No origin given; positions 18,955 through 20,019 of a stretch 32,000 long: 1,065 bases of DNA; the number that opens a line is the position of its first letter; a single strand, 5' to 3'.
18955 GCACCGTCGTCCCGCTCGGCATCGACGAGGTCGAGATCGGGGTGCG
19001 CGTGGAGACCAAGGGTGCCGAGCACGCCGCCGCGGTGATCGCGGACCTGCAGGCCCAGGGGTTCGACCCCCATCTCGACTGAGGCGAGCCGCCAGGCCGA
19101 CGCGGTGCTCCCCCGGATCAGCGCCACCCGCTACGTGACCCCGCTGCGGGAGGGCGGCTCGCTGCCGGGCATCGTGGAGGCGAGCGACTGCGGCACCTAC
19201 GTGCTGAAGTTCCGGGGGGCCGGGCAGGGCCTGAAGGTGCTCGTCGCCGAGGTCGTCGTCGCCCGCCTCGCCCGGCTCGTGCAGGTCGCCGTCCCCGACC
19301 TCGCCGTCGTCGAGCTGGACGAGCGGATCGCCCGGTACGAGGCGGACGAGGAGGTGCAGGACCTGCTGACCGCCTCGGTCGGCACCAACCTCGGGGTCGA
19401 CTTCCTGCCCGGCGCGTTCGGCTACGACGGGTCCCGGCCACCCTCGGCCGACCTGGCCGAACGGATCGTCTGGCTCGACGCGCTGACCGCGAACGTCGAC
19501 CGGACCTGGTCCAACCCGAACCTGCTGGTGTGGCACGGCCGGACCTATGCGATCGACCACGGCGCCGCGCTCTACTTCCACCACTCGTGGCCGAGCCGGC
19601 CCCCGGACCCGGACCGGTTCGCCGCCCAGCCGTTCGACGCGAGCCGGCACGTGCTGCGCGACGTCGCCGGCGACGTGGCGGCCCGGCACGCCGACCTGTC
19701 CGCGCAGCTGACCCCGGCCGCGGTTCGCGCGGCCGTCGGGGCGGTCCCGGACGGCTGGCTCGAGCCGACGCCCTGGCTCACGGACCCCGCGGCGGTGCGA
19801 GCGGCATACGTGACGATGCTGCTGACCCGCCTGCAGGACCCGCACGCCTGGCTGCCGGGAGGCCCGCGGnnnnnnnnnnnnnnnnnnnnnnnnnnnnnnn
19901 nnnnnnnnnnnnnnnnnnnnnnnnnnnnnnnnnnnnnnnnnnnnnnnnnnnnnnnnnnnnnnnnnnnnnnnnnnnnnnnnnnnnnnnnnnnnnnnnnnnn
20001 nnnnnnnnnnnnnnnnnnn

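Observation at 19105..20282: Translationally coupled HipA-like core kinase + DUF3037 pair: a candidate uncharacterised two-gene kinase module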

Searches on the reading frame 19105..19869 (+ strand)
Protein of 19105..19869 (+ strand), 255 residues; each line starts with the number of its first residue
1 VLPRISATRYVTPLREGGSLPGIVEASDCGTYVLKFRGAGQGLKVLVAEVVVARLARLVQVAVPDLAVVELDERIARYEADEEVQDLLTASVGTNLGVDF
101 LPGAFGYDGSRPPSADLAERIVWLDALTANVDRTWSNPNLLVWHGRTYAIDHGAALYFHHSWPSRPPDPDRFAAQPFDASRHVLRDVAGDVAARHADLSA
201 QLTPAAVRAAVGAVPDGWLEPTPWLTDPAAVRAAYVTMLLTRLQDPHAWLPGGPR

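Call 3: search_protein_families(library=pfam, proteins=[window:19105-19869:+], max_evalue=0.1)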
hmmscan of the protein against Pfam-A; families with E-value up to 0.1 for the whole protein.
window:19105-19869:+ (255 aa): 1 family
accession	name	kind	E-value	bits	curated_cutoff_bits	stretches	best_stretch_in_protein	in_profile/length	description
PF20613.4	HipA_2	-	2.9e-12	46.8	27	1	14-249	8-237/240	HipA-like kinase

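Call 4: search_protein_families(library=ncbifam, proteins=[window:19105-19869:+], max_evalue=0.1)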
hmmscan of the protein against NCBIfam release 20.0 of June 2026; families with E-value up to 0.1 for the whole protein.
window:19105-19869:+ (255 aa): 1 family
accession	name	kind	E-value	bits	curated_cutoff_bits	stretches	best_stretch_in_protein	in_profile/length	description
TIGR03843.1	TIGR03843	hypoth_equivalog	0.077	12.3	172.4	0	119-156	136-172/253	SCO1664 family protein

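Call 6: search_protein_families(library=padloc, proteins=[window:19105-19869:+], max_evalue=1)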
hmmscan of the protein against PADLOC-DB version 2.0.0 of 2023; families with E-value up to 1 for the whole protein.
window:19105-19869:+ (255 aa): 2 families
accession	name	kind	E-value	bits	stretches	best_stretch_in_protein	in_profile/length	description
PDLC04766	PDC-M66A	-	4e-18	63.6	1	1-218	9-239/270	-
PDLC02028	Cas3d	-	0.0031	14.2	1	33-100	286-355/685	-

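Call 15: find_homologous_proteins(query=window:19105-19869:+, max_evalue=0.001)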
Query window:19105-19869:+ (255 aa): 8000 proteins with E <= 0.001 among 8000 candidates; the best 120 are listed.
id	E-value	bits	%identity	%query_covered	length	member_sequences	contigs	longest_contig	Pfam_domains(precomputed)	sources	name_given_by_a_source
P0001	1.4e-166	571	100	100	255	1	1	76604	PF20613.5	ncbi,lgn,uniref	ncbi:HipA family kinase [Intrasporangium sp.]|uniref:HipA family kinase n=1 Tax=Intrasporangium sp. 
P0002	7.6e-146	503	90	99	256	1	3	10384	PF20613.5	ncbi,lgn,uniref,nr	ncbi:MAG: aminotransferase class I and II [Intrasporangium sp.]|uniref:HipA family kinase n=1 Tax=In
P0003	1.8e-139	482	83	99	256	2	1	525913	PF20613.5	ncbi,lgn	-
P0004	4.5e-137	474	84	99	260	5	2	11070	PF20613.5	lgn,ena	-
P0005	4.6e-137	474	84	99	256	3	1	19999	PF20613.5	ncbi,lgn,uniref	ncbi:MAG: HipA family kinase [Intrasporangium sp.]|uniref:HipA family kinase n=1 Tax=Intrasporangium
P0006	5.2e-137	474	83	99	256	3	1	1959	PF20613.5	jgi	jgi:hypothetical protein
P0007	1.3e-134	466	83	100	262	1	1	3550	PF20613.5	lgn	-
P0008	4.2e-134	464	80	99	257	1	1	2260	PF20613.5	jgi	jgi:hypothetical protein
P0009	1.1e-133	463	80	99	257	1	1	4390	PF20613.5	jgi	jgi:hypothetical protein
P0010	3.3e-133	461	80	99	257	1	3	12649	PF20613.5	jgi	jgi:hypothetical protein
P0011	1.3e-132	459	79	99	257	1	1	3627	PF20613.5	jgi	jgi:hypothetical protein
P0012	1.3e-132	459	79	99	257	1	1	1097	PF20613.5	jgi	jgi:hypothetical protein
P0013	4.4e-132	457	79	99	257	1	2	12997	PF20613.5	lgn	-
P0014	4.3e-131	454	79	99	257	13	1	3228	PF20613.5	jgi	jgi:hypothetical protein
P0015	1.7e-130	452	83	99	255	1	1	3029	PF20613.5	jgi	jgi:hypothetical protein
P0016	4.6e-130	451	81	99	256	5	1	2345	PF20613.5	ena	-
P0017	6.5e-130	450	82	98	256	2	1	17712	PF20613.5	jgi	jgi:hypothetical protein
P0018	6.7e-130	450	81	98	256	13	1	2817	PF20613.5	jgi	jgi:hypothetical protein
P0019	7.1e-130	450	79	99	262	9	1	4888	PF20613.5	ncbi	-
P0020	1.3e-129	449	81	99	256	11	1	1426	PF20613.5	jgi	jgi:hypothetical protein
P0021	1.7e-129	449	79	99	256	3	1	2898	PF20613.5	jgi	jgi:hypothetical protein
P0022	2.0e-129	449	80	99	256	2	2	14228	PF20613.5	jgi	jgi:hypothetical protein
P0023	2.0e-129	449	81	99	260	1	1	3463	PF20613.5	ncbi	ncbi:MAG: HipA family kinase [Terracoccus sp.]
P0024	2.3e-129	449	80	99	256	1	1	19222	PF20613.5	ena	-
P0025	2.4e-129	449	79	99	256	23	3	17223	PF20613.5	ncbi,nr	ncbi:MAG: aminotransferase class I and II [Dermatophilaceae bacterium]|nr:aminotransferase class I a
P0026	2.5e-129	448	80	99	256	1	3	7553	PF20613.5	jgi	jgi:hypothetical protein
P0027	2.9e-129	448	80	99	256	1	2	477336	PF20613.5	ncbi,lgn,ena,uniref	ncbi:HipA family kinase [Terrabacter sp. RAF57]|uniref:HipA family kinase n=1 Tax=Terrabacter sp. RA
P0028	5.0e-129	447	81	98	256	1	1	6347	PF20613.5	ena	-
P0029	6.3e-129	447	80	99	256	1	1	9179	PF20613.5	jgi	jgi:hypothetical protein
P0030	7.9e-129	447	79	99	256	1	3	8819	PF20613.5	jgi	jgi:hypothetical protein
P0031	8.2e-129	447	79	99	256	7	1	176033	PF20613.5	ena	-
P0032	8.2e-129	447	79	99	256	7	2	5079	PF20613.5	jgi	-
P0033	9.4e-129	447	79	99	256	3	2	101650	PF20613.5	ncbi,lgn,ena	-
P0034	1.1e-128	446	79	99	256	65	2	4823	PF20613.5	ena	-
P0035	1.2e-128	446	80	100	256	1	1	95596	PF20613.5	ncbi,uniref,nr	ncbi:aminotransferase class I and II [Intrasporangium oryzae NRRL B-24470]|uniref:Aminotransferase c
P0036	1.4e-128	446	80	99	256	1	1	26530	PF20613.5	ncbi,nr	ncbi:MAG TPA: HipA family kinase [Humibacillus xanthopallidus]|nr:HipA family kinase [Humibacillus x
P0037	1.7e-128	446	80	99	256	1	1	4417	PF20613.5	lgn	-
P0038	1.8e-128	446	80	99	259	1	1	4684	PF20613.5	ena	-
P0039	2.8e-128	445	81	99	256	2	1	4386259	PF20613.5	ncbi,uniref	ncbi:HipA family kinase [Terrabacter sp. BE26]|uniref:HipA family kinase n=1 Tax=Terrabacter sp. BE2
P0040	3.4e-128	445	80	99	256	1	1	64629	PF20613.5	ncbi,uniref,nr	ncbi:MAG TPA: HipA family kinase [Intrasporangium sp.]|uniref:HipA family kinase n=1 Tax=Intrasporan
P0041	3.8e-128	445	79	98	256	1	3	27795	PF20613.5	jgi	jgi:hypothetical protein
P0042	3.8e-128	445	78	99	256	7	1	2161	PF20613.5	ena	-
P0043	4.0e-128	444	79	99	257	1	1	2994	PF20613.5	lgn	-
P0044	4.2e-128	444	80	99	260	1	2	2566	PF20613.5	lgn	-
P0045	6.4e-128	444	79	99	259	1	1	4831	PF20613.5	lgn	-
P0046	8.0e-128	443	79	99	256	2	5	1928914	PF20613.5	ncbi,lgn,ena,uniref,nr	ncbi:HipA family kinase [Terrabacter sp. Soil810]|uniref:HipA family kinase n=1 Tax=Terrabacter sp. 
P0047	9.1e-128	443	80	99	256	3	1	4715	PF20613.5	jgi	jgi:hypothetical protein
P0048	1.0e-127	443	78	99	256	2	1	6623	PF20613.5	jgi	jgi:hypothetical protein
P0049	1.1e-127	443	79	99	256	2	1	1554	PF20613.5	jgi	jgi:hypothetical protein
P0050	2.1e-127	442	79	99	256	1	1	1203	PF20613.5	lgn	-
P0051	2.3e-127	442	79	98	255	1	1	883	PF20613.5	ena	-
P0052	2.4e-127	442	79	99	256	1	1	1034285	PF20613.5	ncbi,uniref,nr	ncbi:HipA family kinase [Humibacillus xanthopallidus]|uniref:HipA-like kinase domain-containing prot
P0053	2.5e-127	442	80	99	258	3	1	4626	PF20613.5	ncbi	-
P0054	3.1e-127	442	80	98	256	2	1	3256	PF20613.5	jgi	jgi:hypothetical protein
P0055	3.9e-127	441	78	99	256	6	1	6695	PF20613.5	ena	-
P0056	4.3e-127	441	80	99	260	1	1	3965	PF20613.5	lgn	-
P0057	5.6e-127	441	80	99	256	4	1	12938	PF20613.5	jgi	jgi:hypothetical protein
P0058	6.2e-127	441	79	99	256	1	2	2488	PF20613.5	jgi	jgi:hypothetical protein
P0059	6.3e-127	441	79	99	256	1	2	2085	PF20613.5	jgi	jgi:hypothetical protein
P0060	7.9e-127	440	79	99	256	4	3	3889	PF20613.5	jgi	jgi:hypothetical protein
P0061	8.7e-127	440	79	99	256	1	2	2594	PF20613.5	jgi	jgi:hypothetical protein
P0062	9.0e-127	440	79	99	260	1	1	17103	PF20613.5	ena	-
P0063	1.0e-126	440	79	99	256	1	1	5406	PF20613.5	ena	-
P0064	1.1e-126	440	77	99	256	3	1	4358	PF20613.5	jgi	jgi:hypothetical protein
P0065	1.2e-126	440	80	99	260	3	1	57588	PF20613.5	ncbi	-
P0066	2.0e-126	439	78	99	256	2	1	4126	PF20613.5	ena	-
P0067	2.2e-126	439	79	99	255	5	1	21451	PF20613.5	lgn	-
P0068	2.4e-126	439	79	99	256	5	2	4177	PF20613.5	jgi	jgi:hypothetical protein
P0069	3.2e-126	438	78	98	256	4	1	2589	PF20613.5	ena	-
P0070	4.2e-126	438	78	99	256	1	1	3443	PF20613.5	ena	-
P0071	4.3e-126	438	77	99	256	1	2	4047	PF20613.5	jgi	jgi:hypothetical protein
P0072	4.9e-126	438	80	98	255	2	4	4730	PF20613.5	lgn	-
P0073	5.2e-126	438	78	99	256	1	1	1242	PF20613.5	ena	-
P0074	7.2e-126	437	78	99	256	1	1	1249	PF20613.5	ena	-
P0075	7.9e-126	437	77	99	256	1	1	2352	PF20613.5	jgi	-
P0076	9.5e-126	437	80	99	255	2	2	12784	PF20613.5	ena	-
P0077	1.0e-125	437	78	99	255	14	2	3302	PF20613.5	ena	-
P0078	1.1e-125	437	77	99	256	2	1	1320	PF20613.5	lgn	-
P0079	1.2e-125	436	77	99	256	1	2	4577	PF20613.5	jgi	-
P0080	1.2e-125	436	77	99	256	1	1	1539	PF20613.5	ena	-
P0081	1.4e-125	436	79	99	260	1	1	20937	PF20613.5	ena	-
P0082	1.5e-125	436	78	99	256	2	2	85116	PF20613.5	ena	-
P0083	1.7e-125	436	79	99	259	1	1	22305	PF20613.5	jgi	jgi:hypothetical protein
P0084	2.3e-125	435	77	99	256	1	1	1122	PF20613.5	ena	-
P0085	3.4e-125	435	79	99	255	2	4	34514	PF20613.5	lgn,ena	-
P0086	4.0e-125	435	79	99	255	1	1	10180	PF20613.5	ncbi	-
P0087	4.8e-125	434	78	99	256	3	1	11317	PF20613.5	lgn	-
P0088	5.9e-125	434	78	98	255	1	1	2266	PF20613.5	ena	-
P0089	6.2e-125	434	76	99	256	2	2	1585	PF20613.5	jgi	jgi:hypothetical protein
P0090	6.7e-125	434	80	99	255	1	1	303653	PF20613.5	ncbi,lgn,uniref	ncbi:HipA family kinase [Intrasporangium sp. DVR]|uniref:HipA family kinase n=1 Tax=Intrasporangium 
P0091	7.4e-125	434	79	99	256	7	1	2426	PF20613.5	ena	-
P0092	1.2e-124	433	77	100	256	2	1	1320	PF20613.5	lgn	-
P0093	1.4e-124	433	77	99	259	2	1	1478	PF20613.5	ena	-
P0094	1.5e-124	433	77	100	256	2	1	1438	PF20613.5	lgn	-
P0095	1.5e-124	433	78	99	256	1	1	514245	PF20613.5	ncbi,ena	-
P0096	1.7e-124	433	79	99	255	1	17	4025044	PF20613.5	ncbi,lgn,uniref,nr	ncbi:HipA family kinase [Intrasporangium calvum]|uniref:HipA-like kinase domain-containing protein n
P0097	2.1e-124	432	77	100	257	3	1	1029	PF20613.5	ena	-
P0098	2.2e-124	432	78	99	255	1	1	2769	PF20613.5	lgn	-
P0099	6.1e-124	431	78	98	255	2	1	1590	PF20613.5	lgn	-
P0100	6.5e-124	431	77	99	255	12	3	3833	PF20613.5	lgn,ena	-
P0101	6.9e-124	431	79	99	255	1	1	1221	PF20613.5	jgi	jgi:hypothetical protein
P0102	8.3e-124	430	78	98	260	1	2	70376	PF20613.5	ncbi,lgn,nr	ncbi:MAG: aminotransferase class I and II [Humibacillus sp.]|nr:aminotransferase class I and II [Hum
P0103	1.2e-123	430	78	98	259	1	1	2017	PF20613.5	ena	-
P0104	1.4e-123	430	77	100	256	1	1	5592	PF20613.5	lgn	-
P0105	3.7e-123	428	77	99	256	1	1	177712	PF20613.5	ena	-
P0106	3.9e-123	428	78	99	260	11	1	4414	PF20613.5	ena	-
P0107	4.9e-123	428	78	100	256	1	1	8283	PF20613.5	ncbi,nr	ncbi:MAG: hypothetical protein JWP82_3043 [Humibacillus sp.]|nr:hypothetical protein [Humibacillus s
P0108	5.2e-123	428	77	99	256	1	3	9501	PF20613.5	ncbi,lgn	-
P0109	6.5e-123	427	77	99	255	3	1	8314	PF20613.5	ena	-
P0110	7.9e-123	427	78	98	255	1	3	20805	PF20613.5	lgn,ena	-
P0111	9.0e-123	427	77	99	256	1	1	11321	PF20613.5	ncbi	-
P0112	1.0e-122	427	77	99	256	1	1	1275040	PF20613.5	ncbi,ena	-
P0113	1.3e-122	426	77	99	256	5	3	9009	PF20613.5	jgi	jgi:hypothetical protein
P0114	1.9e-122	426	76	99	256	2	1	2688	PF20613.5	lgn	-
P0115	2.2e-122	426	75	99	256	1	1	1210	PF20613.5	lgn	-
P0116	2.8e-122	425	76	99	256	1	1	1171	PF20613.5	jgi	jgi:hypothetical protein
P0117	3.8e-122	425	77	99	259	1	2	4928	PF20613.5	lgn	-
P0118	7.9e-122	424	76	98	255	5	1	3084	PF20613.5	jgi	jgi:hypothetical protein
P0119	2.5e-121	422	77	99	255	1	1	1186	PF20613.5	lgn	-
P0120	2.5e-121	422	77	99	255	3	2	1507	PF20613.5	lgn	-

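Call 17: find_encoding_contigs(protein=P0096, flank=8000, max_places=3)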
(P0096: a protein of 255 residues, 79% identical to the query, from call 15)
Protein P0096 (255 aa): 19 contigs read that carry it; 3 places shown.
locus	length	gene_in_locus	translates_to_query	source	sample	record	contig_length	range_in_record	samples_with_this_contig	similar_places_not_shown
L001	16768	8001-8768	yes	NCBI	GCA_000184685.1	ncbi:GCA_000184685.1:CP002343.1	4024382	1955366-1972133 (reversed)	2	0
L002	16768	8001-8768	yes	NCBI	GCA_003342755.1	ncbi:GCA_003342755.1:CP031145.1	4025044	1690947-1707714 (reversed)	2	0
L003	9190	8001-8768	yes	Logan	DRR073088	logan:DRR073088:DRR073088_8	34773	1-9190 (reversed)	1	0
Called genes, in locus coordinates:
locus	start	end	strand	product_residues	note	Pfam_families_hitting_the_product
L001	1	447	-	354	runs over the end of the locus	PF00296:Bac_luciferase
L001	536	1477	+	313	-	PF00248:Aldo_ket_red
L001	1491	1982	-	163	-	-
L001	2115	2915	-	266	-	-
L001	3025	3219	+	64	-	PF18963:DUF5703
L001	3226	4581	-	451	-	PF04389:Peptidase_M28, PF01546:Peptidase_M20, PF07687:M20_dimer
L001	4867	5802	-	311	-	PF01256:Carb_kinase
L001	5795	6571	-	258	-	PF00300:His_Phos_1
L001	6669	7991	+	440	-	PF07690:MFS_1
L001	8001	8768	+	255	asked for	PF20613:HipA_2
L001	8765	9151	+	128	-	PF11236:DUF3037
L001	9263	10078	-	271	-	PF00588:SpoU_methylase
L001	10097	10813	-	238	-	PF01925:TauE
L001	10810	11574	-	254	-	PF01925:TauE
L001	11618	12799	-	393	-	-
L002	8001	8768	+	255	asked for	PF20613:HipA_2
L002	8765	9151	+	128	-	PF11236:DUF3037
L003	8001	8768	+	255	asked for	PF20613:HipA_2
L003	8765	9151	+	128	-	PF11236:DUF3037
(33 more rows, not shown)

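Call 21: search_protein_representatives(protein=window:19105-19869:+)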
Query: 255 residues. Proteins with E-value up to 0.001 (for the whole library): 2370; up to 1e-10: 1410; up to 1e-30: 272. The best 150 are listed.
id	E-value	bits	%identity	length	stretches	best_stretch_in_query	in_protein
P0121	8.8e-88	310.6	61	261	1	2-253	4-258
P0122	2.6e-77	276.3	59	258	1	2-244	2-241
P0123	3.6e-77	275.8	60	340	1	1-224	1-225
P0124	2.3e-70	253.5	74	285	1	2-158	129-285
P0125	1.0e-68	248.1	53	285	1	1-252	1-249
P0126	6.7e-68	245.4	54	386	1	1-244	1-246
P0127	7.0e-66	238.8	66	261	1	1-165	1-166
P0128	1.6e-64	234.3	52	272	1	2-253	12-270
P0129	5.7e-64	232.5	51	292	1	3-251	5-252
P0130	8.8e-62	225.4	49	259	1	3-248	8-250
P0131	2.0e-61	224.2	50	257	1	1-250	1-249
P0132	1.4e-60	221.5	64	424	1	2-181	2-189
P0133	6.7e-59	215.9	48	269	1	2-243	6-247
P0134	7.7e-59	215.7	51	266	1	5-250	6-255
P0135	1.0e-58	215.3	54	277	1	2-198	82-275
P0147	4.1e-54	200.2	52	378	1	1-220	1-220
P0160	7.4e-51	189.6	47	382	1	8-244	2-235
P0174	6.0e-48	180.0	51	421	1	2-198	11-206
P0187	1.2e-45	172.5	54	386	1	2-174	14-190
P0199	2.0e-44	168.5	48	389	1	2-230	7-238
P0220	9.7e-42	159.7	47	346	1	25-236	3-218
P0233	5.6e-40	153.9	43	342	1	2-243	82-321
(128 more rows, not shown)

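Call 22: search_protein_families(library=pfam, proteins=[P0126, P0160, P0199, P0132, P0147, P0174, P0187, P0123, P0233, P0220], max_evalue=0.001)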
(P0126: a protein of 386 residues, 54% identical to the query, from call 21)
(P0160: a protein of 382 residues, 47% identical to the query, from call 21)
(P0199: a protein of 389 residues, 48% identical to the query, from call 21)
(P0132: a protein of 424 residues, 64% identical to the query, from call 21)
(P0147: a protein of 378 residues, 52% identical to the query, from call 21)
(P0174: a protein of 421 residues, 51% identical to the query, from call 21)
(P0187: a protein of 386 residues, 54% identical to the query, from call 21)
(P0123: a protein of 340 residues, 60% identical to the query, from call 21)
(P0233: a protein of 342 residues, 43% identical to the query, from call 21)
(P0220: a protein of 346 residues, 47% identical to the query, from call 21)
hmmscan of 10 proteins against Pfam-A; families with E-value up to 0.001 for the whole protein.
P0126 (386 aa): 2 families
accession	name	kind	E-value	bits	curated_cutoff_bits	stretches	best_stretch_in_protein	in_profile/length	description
PF11236.13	DUF3037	-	3.4e-18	66.4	22.6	2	341-385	74-118/118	Protein of unknown function (DUF3037)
PF20613.4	HipA_2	-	1.6e-08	34.6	27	1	12-157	6-152/240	HipA-like kinase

P0160 (382 aa): 2 families
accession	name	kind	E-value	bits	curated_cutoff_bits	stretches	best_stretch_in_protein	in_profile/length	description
PF11236.13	DUF3037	-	9.8e-19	68.2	22.6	1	282-356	1-75/118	Protein of unknown function (DUF3037)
PF20613.4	HipA_2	-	8.2e-14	51.9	27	1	8-233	8-230/240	HipA-like kinase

P0199 (389 aa): 2 families
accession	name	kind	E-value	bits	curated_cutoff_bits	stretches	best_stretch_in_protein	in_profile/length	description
PF11236.13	DUF3037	-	2e-15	57.5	22.6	1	269-335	3-69/118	Protein of unknown function (DUF3037)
PF20613.4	HipA_2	-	0.00029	20.6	27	1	19-148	8-136/240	HipA-like kinase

P0132 (424 aa): 2 families
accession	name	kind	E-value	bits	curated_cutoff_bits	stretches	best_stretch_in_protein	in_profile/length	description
PF11236.13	DUF3037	-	6.4e-17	62.3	22.6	1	289-354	10-65/118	Protein of unknown function (DUF3037)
PF20613.4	HipA_2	-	1.2e-12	48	27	1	24-159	17-151/240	HipA-like kinase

P0147 (378 aa): 2 families
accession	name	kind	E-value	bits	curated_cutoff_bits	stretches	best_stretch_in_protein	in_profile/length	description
PF11236.13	DUF3037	-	1.2e-16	61.5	22.6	1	294-344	1-51/118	Protein of unknown function (DUF3037)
PF20613.4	HipA_2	-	1.5e-07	31.4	27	0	114-159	102-153/240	HipA-like kinase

P0174 (421 aa): 2 families
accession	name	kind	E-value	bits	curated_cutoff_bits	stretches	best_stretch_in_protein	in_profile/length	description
PF11236.13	DUF3037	-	4.4e-18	66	22.6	1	295-368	1-74/118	Protein of unknown function (DUF3037)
PF20613.4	HipA_2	-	1e-14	54.8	27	1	23-166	8-151/240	HipA-like kinase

P0187 (386 aa): 2 families
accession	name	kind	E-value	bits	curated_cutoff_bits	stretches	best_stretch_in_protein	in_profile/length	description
PF20613.4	HipA_2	-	2.4e-13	50.4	27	1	27-170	9-152/240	HipA-like kinase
PF11236.13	DUF3037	-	7.1e-11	42.8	22.6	1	280-317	1-38/118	Protein of unknown function (DUF3037)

P0123 (340 aa): 1 family
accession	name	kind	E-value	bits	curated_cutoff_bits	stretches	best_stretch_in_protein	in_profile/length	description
PF20613.4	HipA_2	-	6.6e-10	39.1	27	1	12-157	6-152/240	HipA-like kinase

P0233 (342 aa): 1 family
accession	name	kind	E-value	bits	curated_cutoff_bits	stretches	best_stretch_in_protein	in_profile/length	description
PF20613.4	HipA_2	-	3.5e-15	56.4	27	1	107-303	21-212/240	HipA-like kinase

P0220 (346 aa): 2 families
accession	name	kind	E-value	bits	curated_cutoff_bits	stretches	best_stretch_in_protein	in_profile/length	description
PF11236.13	DUF3037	-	2.4e-21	76.6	22.6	1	221-318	21-118/118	Protein of unknown function (DUF3037)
PF20613.4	HipA_2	-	2.5e-11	43.7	27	1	6-142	22-157/240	HipA-like kinase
